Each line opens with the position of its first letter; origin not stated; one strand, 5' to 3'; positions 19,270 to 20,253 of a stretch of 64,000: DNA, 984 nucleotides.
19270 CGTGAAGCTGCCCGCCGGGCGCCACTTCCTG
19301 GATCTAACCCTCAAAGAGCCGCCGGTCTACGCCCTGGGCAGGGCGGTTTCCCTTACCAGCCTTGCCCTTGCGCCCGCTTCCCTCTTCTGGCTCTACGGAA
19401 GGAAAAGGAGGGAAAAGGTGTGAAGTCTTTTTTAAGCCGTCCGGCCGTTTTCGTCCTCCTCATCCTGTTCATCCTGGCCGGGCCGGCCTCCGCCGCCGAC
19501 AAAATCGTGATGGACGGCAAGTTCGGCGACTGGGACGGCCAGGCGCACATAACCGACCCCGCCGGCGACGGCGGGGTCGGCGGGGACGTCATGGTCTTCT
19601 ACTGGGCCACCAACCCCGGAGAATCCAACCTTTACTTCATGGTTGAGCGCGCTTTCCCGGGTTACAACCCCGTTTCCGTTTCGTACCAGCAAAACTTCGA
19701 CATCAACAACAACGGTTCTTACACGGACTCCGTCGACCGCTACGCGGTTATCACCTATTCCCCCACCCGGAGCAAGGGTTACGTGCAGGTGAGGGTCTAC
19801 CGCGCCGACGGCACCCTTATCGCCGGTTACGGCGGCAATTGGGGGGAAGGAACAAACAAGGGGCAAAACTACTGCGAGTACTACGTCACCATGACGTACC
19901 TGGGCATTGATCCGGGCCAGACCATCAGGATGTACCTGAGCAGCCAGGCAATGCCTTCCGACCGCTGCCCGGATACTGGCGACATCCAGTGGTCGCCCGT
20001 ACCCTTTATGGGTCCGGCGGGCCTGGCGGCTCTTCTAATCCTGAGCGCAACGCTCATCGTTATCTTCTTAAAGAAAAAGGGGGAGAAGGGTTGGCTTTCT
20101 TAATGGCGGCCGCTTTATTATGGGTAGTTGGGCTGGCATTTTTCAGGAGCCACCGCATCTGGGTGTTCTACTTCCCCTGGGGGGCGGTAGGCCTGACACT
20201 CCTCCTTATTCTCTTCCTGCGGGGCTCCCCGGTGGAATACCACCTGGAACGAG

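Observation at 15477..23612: Translationally coupled exosortase (XrtG-like) envelope cluster with a complete lipid-linked glycosylation module and a DivIVA-domain protein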

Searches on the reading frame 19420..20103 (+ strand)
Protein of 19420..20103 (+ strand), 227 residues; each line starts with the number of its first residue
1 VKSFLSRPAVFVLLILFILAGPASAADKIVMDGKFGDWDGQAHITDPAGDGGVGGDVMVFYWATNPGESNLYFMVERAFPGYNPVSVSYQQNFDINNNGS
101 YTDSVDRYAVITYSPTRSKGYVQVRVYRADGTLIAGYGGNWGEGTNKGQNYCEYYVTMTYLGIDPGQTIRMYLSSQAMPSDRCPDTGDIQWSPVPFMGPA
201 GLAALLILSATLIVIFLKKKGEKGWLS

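Call 3: search_protein_families(library=ncbifam, proteins=[window:19420-20103:+], max_evalue=0.01)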
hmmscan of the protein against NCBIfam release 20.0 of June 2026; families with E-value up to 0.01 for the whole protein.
window:19420-20103:+ (227 aa): 0 families

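Call 4: search_protein_families(library=pfam, proteins=[window:19420-20103:+], max_evalue=0.01)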
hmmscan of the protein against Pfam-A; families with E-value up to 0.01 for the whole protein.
window:19420-20103:+ (227 aa): 0 families

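Call 14: search_protein_families(library=ncbifam, proteins=[window:19420-20103:+], max_evalue=10)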
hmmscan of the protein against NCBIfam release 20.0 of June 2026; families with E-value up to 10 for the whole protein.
window:19420-20103:+ (227 aa): 2 families
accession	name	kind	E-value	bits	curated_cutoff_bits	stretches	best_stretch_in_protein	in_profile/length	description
NF052355.1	Ralst_lectin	equivalog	0.018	15.3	100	1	117-192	8-81/86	fucose-binding lectin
TIGR04145.2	Firmicu_CTERM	equivalog_domain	0.2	11.6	50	1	29-175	1-152/191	Firmicu-CTERM sorting domain-containing protein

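Call 17: find_homologous_proteins(query=window:19420-20103:+, max_evalue=0.001)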
Query window:19420-20103:+ (227 aa): 9 proteins with E <= 0.001 among 717 candidates.
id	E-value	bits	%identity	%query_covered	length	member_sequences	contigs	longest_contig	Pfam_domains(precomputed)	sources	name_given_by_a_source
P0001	1.3e-131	456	98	89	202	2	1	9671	-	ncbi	ncbi:MAG: hypothetical protein AB1556_15485, partial [Bacillota bacterium]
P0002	7.6e-112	391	75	100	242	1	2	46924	-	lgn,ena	-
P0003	2.4e-103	363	70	97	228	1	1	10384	-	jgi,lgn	jgi:hypothetical protein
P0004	1.0e-99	351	68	98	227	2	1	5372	-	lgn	-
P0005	6.7e-62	227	50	88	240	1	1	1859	-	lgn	-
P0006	3.8e-56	209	48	91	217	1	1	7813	-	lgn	-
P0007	9.6e-53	197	46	95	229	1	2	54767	-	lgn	-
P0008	8.1e-38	149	41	89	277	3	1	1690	-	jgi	-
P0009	4.5e-36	143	36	93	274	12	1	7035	-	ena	-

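Call 31: search_protein_representatives(alignment_id=A2)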
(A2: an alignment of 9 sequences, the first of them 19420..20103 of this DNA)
Query: 9 sequences, 223 profile positions. Proteins with E-value up to 0.001 (for the whole library): 349; up to 1e-10: 150; up to 1e-30: 90. The best 150 are listed.
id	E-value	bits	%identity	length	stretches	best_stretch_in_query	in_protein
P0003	3.4e-107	373.2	-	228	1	1-221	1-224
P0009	3.1e-83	294.8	-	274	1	3-221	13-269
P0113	3.1e-76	271.9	-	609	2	17-217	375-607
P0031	4.5e-76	271.4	-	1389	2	82-216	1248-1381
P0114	7.3e-76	270.7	-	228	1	12-220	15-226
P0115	5.5e-74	264.6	-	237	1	9-215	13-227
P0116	4.7e-72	258.3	-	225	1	5-217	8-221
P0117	2.9e-66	239.3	-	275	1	10-218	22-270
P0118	1.9e-65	236.7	-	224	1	2-219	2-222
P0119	1.8e-64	233.4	-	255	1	10-211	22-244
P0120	2.1e-64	233.3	-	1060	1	11-220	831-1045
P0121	5.8e-63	228.5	-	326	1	18-219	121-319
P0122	7.1e-63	228.2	-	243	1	9-220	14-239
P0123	1.6e-62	227.0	-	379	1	20-221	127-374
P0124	2.7e-62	226.3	-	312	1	24-218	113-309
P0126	3.7e-61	222.6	-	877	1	24-220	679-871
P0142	4.0e-54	199.6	-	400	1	7-212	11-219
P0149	4.4e-50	186.4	-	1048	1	10-217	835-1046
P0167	9.1e-47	175.6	-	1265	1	10-217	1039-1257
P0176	8.5e-44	165.8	-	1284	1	10-216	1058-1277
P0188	6.2e-38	146.7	-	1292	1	12-219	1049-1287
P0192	2.1e-36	141.7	-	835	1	6-218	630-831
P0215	1.7e-20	89.6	-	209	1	4-218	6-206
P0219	1.2e-19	86.9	-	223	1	9-216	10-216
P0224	1.2e-17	80.4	-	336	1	24-219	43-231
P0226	2.0e-17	79.6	-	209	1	1-219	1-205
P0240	3.5e-14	69.0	-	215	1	3-220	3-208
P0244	5.3e-13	65.1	-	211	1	1-219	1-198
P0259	5.3e-11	58.6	-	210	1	7-217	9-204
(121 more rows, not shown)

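Call 34: search_protein_families(library=ncbifam, alignment_id=A4, max_evalue=0.001)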
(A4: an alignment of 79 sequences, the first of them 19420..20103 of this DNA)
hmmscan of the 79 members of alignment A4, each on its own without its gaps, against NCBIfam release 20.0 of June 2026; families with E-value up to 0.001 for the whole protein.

A. member 1, window:19420-20103:+ (227 aa): 0 families

B. families by the number of members that match (of 79 scanned): 1 family
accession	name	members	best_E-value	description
TIGR04145.2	Firmicu_CTERM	27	1.3e-11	Firmicu-CTERM sorting domain-containing protein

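Call 35: search_protein_families(library=pfam, proteins=[P0113, P0120, P0126, P0149, P0167, P0176, P0188, P0192, P0142, P0224], max_evalue=0.001)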
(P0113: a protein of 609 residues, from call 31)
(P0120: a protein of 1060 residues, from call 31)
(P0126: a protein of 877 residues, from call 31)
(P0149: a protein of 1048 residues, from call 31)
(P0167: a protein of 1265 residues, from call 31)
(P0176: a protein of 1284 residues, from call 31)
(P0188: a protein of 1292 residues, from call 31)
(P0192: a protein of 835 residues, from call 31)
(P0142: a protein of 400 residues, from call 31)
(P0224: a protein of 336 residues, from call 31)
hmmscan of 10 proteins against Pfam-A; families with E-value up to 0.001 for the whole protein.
P0113 (609 aa): 0 families

P0120 (1060 aa): 1 family
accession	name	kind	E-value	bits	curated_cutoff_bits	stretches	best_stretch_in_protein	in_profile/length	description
PF10131.15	PTPS_related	-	1.2e-98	331.6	26.4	1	79-693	1-621/621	6-pyruvoyl-tetrahydropterin synthase related domain; membrane protein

P0126 (877 aa): 1 family
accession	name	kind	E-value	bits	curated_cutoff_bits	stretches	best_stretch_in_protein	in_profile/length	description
PF10131.15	PTPS_related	-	5.9e-46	157.6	26.4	1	4-317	301-621/621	6-pyruvoyl-tetrahydropterin synthase related domain; membrane protein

P0149 (1048 aa): 2 families
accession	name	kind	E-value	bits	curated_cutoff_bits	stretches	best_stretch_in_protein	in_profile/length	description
PF10131.15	PTPS_related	-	2.9e-112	376.6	26.4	1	80-694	1-621/621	6-pyruvoyl-tetrahydropterin synthase related domain; membrane protein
PF09586.16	YfhO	-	8.2e-05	21.6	28.5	0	737-790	767-822/835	Bacterial membrane protein YfhO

P0167 (1265 aa): 2 families
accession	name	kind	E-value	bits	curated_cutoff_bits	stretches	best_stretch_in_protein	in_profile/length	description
PF10131.15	PTPS_related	-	9.5e-121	404.6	26.4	1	278-897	1-621/621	6-pyruvoyl-tetrahydropterin synthase related domain; membrane protein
PF01242.24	PTPS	-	7.7e-14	52.1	22.4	1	16-131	5-119/121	6-pyruvoyl tetrahydropterin synthase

P0176 (1284 aa): 2 families
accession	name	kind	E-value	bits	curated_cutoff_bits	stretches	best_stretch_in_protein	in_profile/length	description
PF10131.15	PTPS_related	-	7.9e-127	424.7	26.4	1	298-918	1-621/621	6-pyruvoyl-tetrahydropterin synthase related domain; membrane protein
PF01242.24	PTPS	-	7.2e-15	55.5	22.4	1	14-126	6-119/121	6-pyruvoyl tetrahydropterin synthase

P0188 (1292 aa): 3 families
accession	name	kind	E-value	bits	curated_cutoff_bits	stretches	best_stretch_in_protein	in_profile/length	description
PF10131.15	PTPS_related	-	1.4e-127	427.2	26.4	1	277-898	1-620/621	6-pyruvoyl-tetrahydropterin synthase related domain; membrane protein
PF01242.24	PTPS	-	5e-12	46.3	22.4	1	8-118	5-116/121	6-pyruvoyl tetrahydropterin synthase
PF19554.4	DUF6077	-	0.00023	20.5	27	1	355-438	262-346/354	Family of unknown function (DUF6077)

P0192 (835 aa): 1 family
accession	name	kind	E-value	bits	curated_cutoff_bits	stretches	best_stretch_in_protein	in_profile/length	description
PF10131.15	PTPS_related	-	5.6e-86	289.8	26.4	1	1-494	121-621/621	6-pyruvoyl-tetrahydropterin synthase related domain; membrane protein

P0142 (400 aa): 1 family
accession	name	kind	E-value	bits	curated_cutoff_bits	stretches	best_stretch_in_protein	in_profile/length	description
PF13517.12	FG-GAP_3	-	0.00044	21.2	26.9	0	60-104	16-58/61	FG-GAP-like repeat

P0224 (336 aa): 0 families

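Call 42: predict_structure(alignment_id=A2)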
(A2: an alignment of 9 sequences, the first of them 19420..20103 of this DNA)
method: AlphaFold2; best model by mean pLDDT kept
length: 227 residues; sequences in the alignment: 9
mean_pLDDT: 76.9   pTM: 0.69
mean pLDDT of the five models: 76.9, 75.1, 70.3, 68.8, 60.3
residues with pLDDT >= 90: 85; 70-90: 71; 50-70: 40; < 50: 31
segments of 3 or more residues with pLDDT < 50: 1-6, 17-34, 223-227
pLDDT, mean of each block of 10 residues (from residue 1): 47 52 37 59 74 75 81 89 91 93 96 94 97 95 91 93 86 83 85 56 69 72 46
secondary structure, 60 per line:
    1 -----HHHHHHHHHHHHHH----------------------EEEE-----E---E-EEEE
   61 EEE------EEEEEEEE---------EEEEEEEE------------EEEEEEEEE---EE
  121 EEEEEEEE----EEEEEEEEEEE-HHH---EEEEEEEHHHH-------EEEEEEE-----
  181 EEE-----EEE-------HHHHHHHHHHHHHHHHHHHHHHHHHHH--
elements in order: H6-19 E42-45 E57-63 E70-77 E87-94 E107-115 E119-128 E133-143 E151-157 H158-161 E169-175 E181-183 E189-191 H199-225

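Call 44: fold_search(model_id=the predicted structure, library=pdb)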
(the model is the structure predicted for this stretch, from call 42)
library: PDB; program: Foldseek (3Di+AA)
matches with E <= 10: 932; with E <= 0.001: 0
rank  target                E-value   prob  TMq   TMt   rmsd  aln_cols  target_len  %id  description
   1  6z2p_A                5.7e-02  0.91  0.30  0.21   6.4       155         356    7  Crystal structure of catalytic inactive OgpA from Akkermansia muciniphila in complex with an O-glycopeptide (glycodros (released 2020-09-30)
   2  5t7a_B                7.1e-02  0.84  0.27  0.54   5.0       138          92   10  Crystal structure of Br derivative BhCBM56 (released 2017-08-23)
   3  8df2_C                7.6e-02  0.90  0.29  0.19   4.0       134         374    7  The structure of the 'ALT' construct of the Amuc_1438 glycopeptidase (released 2022-08-31)
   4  1i82_A                9.4e-02  0.72  0.31  0.36   8.6       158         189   13  FAMILY 9 CARBOHYDRATE-BINDING MODULE FROM THERMOTOGA MARITIMA XYLANASE 10A WITH CELLOBIOSE (released 2001-06-13)
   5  6z2o                  1.1e-01  0.80  0.27  0.19   5.7       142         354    7  Crystal structure of wild type OgpA from Akkermansia muciniphila in P 21 21 21 (released 2020-09-30)
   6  5t7a_A                1.1e-01  0.82  0.28  0.57   5.1       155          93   10  Crystal structure of Br derivative BhCBM56 (released 2017-08-23)
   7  9e7m_Ja               1.2e-01  0.08  0.14  0.04  24.5       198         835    7  In situ cryoEM structure of bacteriophage Ur-lambda tail tip complex (released 2025-11-05)
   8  8df2_A                1.2e-01  0.84  0.29  0.19   4.0       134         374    7  The structure of the 'ALT' construct of the Amuc_1438 glycopeptidase (released 2022-08-31)
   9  8df2_B                1.5e-01  0.72  0.28  0.18   4.7       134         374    8  The structure of the 'ALT' construct of the Amuc_1438 glycopeptidase (released 2022-08-31)
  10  8btk_TA               1.7e-01  0.28  0.24  0.30  10.9       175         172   10  Structure of the TRAP complex with the Sec translocon and a translating ribosome (released 2023-05-24)
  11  3gqq_E                1.7e-01  0.14  0.17  0.22  11.7       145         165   10  Crystal structure of the human retinal protein 4 (unc-119 homolog A). Northeast Structural Genomics Consortium target  (released 2009-04-07)
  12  7usb_A                1.7e-01  0.06  0.13  0.13  16.1       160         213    9  CCoV-HuPn-2018 S in the swung out conformation (local refinement of domain 0) (released 2022-08-24)
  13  6oel_B                1.7e-01  0.04  0.12  0.14  21.5       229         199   10  Engineered Fab bound to IL-4 receptor (released 2019-08-07)
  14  6z2q_A                1.7e-01  0.72  0.29  0.20   5.6       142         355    8  Crystal structure of wild type OgpA from Akkermansia muciniphila in complex with an O-glycopeptide (GalGalNAc-TS) prod (released 2020-09-30)
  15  5g37_B                1.9e-01  0.04  0.11  0.07  19.8       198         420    7  MR structure of the binary mosquito larvicide BinAB at pH 5 (released 2016-10-05)
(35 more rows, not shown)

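Call 70: list_cluster_members(proteins=[P0215, P0219, P0226, P0240, P0244, P0259, P0142, P0167, P0188, P0149])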
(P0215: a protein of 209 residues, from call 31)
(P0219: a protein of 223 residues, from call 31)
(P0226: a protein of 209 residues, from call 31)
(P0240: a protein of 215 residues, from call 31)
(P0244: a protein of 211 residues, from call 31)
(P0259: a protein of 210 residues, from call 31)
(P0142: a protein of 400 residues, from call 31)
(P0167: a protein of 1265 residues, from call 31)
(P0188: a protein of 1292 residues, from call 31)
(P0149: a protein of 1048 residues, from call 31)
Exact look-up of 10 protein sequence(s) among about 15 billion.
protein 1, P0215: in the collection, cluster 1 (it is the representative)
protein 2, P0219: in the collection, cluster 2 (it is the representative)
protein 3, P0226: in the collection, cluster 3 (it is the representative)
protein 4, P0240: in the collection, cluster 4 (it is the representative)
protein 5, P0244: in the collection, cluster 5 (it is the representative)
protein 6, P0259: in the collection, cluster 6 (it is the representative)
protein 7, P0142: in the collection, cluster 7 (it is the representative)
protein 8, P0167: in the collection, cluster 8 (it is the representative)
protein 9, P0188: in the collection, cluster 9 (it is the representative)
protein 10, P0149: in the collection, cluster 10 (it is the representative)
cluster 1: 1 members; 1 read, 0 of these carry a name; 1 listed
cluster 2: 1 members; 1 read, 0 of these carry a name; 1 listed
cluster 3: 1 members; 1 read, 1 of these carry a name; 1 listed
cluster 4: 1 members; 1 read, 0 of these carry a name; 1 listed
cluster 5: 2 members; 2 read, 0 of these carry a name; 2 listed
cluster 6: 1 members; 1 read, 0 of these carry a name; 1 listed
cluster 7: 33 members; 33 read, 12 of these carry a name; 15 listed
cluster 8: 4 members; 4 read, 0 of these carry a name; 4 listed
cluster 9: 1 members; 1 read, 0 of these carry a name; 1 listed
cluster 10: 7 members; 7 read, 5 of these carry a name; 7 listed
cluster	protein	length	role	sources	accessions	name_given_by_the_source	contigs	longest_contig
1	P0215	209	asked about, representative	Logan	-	-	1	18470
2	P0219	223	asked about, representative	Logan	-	-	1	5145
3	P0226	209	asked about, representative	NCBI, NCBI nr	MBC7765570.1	MAG: hypothetical protein H7Y41_03710 [Hyphomonadaceae bacterium] | hypothetical protein [Clostridia bacterium]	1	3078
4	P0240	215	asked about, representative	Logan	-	-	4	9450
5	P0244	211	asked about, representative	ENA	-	-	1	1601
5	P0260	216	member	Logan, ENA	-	-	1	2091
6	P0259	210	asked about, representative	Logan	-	-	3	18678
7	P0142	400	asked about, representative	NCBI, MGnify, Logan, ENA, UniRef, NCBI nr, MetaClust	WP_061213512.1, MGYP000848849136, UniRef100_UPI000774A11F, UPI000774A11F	hypothetical protein [Syntrophomonas wolfei] | CR=1 FL=1 | hypothetical protein n=2 Tax=Syntrophomonas wolfei TaxID=863 RepID=UPI000774A11F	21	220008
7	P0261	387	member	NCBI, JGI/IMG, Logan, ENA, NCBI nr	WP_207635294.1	exosortase family protein XrtG [Syntrophomonas wolfei]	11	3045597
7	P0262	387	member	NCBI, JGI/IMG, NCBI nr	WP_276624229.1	hypothetical protein [Syntrophomonas wolfei] | exosortase family protein XrtG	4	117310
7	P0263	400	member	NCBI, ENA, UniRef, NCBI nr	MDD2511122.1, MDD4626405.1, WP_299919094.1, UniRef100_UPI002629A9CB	MAG: hypothetical protein PHG94_08370 [Syntrophomonas sp.] | hypothetical protein n=1 Tax=Syntrophomonas sp. TaxID=2053627 RepID=UPI002629A9CB | hypothetical protein [Syntrophomonas sp.]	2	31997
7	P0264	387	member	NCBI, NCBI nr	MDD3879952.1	MAG: hypothetical protein PHP26_08185 [Syntrophomonas sp.] | hypothetical protein [Syntrophomonas sp.]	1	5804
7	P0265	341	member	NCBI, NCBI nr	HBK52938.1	MAG TPA: hypothetical protein DDZ44_03225, partial [Syntrophomonas wolfei] | hypothetical protein [Syntrophomonas wolfei]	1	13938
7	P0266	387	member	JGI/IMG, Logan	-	exosortase family protein XrtG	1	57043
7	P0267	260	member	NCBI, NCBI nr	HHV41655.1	MAG TPA: hypothetical protein GXX72_02250, partial [Clostridiaceae bacterium] | hypothetical protein [Clostridiaceae bacterium]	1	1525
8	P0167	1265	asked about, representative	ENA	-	-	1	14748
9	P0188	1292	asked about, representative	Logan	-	-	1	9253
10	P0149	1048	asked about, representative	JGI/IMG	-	uncharacterized membrane protein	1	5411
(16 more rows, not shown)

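Call 71: find_encoding_contigs(protein=P0219, flank=8000, max_places=2)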
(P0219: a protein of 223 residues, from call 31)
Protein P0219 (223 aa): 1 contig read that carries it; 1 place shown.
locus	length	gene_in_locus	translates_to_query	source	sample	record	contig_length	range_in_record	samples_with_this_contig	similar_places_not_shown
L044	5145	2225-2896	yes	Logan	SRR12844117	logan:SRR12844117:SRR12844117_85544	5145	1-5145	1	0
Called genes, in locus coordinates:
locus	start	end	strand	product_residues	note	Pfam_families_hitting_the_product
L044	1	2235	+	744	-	?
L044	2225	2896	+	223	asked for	-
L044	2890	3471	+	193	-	PF09721:Exosortase_EpsH (weak)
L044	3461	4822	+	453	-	PF13506:Glyco_transf_21 (weak), PF00535:Glycos_transf_2, PF13641:Glyco_tranf_2_3, PF01644:Chitin_synth_1 (faint), PF13632:Glyco_trans_2_3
